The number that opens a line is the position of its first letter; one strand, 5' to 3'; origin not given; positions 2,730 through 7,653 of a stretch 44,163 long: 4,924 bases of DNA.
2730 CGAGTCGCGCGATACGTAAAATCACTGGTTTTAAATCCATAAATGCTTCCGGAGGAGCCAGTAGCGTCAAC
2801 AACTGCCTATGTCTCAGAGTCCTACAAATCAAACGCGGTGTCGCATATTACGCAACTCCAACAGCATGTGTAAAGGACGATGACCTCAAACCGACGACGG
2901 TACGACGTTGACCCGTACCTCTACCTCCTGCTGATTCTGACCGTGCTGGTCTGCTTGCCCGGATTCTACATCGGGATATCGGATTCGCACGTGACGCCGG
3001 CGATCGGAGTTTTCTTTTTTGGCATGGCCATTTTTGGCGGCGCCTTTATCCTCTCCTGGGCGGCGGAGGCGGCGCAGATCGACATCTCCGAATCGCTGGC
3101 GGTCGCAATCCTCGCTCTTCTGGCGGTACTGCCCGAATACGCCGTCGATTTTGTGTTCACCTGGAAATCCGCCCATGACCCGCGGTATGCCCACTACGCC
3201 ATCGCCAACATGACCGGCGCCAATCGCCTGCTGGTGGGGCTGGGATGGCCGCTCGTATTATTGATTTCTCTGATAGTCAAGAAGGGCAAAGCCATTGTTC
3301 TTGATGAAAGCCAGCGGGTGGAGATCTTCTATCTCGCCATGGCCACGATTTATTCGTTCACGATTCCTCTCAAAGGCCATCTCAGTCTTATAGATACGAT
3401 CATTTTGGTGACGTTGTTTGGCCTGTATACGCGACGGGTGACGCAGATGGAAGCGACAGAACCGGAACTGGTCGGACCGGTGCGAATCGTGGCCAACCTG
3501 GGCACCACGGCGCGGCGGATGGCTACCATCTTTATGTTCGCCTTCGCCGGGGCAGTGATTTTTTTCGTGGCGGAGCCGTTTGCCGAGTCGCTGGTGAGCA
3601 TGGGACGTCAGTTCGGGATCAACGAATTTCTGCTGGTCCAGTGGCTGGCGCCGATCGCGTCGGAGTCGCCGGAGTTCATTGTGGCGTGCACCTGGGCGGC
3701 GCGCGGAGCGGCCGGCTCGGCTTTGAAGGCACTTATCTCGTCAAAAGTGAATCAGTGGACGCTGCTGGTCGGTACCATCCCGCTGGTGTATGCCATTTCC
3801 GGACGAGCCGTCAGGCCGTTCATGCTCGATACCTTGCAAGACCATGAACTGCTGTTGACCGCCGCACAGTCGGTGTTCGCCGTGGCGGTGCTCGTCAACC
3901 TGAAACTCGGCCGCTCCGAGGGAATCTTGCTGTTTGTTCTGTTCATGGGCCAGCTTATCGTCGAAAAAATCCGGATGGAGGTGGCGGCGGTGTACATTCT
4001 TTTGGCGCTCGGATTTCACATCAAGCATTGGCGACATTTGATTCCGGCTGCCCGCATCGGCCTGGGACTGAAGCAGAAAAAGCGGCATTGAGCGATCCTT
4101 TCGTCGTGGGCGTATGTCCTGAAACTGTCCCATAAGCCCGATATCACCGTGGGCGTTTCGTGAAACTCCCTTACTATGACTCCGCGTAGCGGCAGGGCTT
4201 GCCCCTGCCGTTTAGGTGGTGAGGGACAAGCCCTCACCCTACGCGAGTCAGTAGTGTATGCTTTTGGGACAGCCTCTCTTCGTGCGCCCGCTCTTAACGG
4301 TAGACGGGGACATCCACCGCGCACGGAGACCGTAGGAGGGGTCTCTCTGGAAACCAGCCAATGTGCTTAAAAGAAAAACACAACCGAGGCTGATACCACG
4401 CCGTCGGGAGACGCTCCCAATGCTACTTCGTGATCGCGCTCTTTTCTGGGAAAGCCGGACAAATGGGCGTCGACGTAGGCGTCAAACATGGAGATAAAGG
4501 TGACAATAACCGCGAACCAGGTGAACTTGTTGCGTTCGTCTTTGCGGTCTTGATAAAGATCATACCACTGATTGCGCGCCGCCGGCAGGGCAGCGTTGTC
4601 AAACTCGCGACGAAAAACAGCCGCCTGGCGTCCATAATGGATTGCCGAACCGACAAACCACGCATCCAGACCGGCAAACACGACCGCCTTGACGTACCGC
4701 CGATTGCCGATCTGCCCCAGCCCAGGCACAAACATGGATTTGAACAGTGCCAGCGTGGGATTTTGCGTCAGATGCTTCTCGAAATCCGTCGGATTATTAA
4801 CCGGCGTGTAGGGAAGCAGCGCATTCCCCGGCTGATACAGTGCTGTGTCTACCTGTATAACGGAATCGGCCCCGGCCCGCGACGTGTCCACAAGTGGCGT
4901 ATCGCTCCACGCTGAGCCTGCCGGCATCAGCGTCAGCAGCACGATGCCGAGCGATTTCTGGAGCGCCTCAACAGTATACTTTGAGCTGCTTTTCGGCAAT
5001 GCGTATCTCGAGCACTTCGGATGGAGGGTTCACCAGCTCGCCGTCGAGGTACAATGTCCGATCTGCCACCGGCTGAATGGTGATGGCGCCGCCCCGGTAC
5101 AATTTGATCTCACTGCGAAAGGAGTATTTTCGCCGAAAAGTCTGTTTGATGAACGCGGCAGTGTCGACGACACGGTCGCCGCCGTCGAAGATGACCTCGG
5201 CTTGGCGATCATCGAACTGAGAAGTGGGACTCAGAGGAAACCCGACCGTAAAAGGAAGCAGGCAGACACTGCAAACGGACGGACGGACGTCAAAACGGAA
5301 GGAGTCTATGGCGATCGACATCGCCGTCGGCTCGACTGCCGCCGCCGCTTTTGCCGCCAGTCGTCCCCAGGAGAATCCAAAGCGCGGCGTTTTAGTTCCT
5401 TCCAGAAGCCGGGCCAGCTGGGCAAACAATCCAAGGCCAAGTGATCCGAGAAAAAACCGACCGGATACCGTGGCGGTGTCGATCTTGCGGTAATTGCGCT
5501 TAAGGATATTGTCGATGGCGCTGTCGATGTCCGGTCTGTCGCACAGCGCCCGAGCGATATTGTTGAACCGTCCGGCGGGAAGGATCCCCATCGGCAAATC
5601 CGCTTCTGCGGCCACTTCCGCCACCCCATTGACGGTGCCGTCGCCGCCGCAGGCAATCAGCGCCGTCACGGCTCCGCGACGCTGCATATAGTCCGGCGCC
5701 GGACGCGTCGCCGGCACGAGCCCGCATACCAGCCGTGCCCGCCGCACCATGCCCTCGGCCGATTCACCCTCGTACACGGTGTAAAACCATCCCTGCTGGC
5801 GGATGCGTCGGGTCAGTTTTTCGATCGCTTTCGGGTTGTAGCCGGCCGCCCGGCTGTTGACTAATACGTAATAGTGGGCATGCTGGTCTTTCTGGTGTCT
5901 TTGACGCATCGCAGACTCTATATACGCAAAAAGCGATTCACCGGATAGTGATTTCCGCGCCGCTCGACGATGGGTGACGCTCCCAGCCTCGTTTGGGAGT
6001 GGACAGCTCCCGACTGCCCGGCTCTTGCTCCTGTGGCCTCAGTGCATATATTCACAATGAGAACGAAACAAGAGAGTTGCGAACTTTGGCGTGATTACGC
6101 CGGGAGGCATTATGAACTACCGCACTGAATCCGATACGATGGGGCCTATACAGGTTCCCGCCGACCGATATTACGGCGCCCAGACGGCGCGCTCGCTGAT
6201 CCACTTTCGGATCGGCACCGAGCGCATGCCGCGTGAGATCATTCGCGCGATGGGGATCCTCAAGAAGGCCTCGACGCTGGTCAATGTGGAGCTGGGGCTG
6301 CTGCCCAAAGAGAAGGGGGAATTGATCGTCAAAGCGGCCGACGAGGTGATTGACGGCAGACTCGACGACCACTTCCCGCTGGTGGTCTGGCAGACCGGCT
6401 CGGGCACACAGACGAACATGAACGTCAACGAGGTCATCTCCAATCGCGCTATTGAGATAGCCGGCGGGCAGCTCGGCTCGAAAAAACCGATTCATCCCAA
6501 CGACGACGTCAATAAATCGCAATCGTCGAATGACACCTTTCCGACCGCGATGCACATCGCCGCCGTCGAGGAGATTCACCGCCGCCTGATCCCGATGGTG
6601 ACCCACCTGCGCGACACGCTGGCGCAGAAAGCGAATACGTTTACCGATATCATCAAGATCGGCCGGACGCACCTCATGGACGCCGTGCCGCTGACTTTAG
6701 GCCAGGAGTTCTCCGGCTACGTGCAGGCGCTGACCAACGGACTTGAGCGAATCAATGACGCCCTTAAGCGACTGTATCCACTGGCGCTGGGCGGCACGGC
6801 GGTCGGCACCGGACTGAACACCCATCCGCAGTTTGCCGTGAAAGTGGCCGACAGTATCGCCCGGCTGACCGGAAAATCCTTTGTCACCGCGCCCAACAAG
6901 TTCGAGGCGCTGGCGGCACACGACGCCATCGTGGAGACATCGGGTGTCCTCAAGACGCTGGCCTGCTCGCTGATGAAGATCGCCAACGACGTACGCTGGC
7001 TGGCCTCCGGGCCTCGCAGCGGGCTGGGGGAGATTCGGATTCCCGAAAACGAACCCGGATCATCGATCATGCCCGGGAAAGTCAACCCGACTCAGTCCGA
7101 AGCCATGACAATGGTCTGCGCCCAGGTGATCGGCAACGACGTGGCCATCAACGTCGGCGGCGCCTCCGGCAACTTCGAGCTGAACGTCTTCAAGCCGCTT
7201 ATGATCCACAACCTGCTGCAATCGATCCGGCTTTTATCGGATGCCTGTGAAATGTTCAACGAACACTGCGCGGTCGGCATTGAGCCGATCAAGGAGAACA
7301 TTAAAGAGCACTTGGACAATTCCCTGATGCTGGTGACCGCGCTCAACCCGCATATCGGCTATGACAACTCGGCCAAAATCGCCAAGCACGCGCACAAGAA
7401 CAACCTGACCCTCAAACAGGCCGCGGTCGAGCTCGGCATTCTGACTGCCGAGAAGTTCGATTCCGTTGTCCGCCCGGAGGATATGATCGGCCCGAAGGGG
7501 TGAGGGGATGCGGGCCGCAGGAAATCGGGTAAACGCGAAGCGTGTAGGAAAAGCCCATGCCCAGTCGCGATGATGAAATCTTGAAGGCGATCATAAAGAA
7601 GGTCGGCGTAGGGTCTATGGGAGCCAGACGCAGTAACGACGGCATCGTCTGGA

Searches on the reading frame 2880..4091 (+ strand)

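Call 70: search_protein_families(library=pfam, proteins=[window:2880-4091:+], max_evalue=0.00001)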
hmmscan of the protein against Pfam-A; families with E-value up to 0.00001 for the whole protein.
window:2880-4091:+ (403 aa): 1 family
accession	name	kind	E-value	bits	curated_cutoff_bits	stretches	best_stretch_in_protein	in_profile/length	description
PF01699.29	Na_Ca_ex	-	6.5e-25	88.3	24.9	2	217-359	3-146/151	Sodium/calcium exchanger protein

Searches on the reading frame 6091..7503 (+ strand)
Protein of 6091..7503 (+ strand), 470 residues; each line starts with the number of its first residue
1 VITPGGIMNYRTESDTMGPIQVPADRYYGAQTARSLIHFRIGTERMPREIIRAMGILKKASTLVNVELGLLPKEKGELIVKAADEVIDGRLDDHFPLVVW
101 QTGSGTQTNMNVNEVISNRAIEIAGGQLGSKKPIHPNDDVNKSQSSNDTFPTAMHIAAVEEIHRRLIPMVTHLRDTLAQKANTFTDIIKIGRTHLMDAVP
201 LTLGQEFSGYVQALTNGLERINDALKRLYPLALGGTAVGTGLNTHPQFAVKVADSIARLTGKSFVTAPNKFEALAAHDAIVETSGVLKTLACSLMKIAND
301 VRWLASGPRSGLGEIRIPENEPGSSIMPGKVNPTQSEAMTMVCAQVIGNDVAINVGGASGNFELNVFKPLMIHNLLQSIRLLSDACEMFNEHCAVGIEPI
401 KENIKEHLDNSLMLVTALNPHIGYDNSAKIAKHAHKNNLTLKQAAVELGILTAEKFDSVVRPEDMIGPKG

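Call 70: search_protein_families(library=pfam, proteins=[window:6091-7503:+], max_evalue=0.00001)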
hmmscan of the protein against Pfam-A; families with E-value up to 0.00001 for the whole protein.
window:6091-7503:+ (470 aa): 2 families
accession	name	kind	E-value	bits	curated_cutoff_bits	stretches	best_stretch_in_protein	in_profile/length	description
PF00206.25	Lyase_1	-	4.6e-117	391.3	27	1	18-348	1-312/312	Lyase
PF10415.14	FumaraseC_C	-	1.4e-25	89.9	32.5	1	414-466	1-53/54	Fumarase C C-terminus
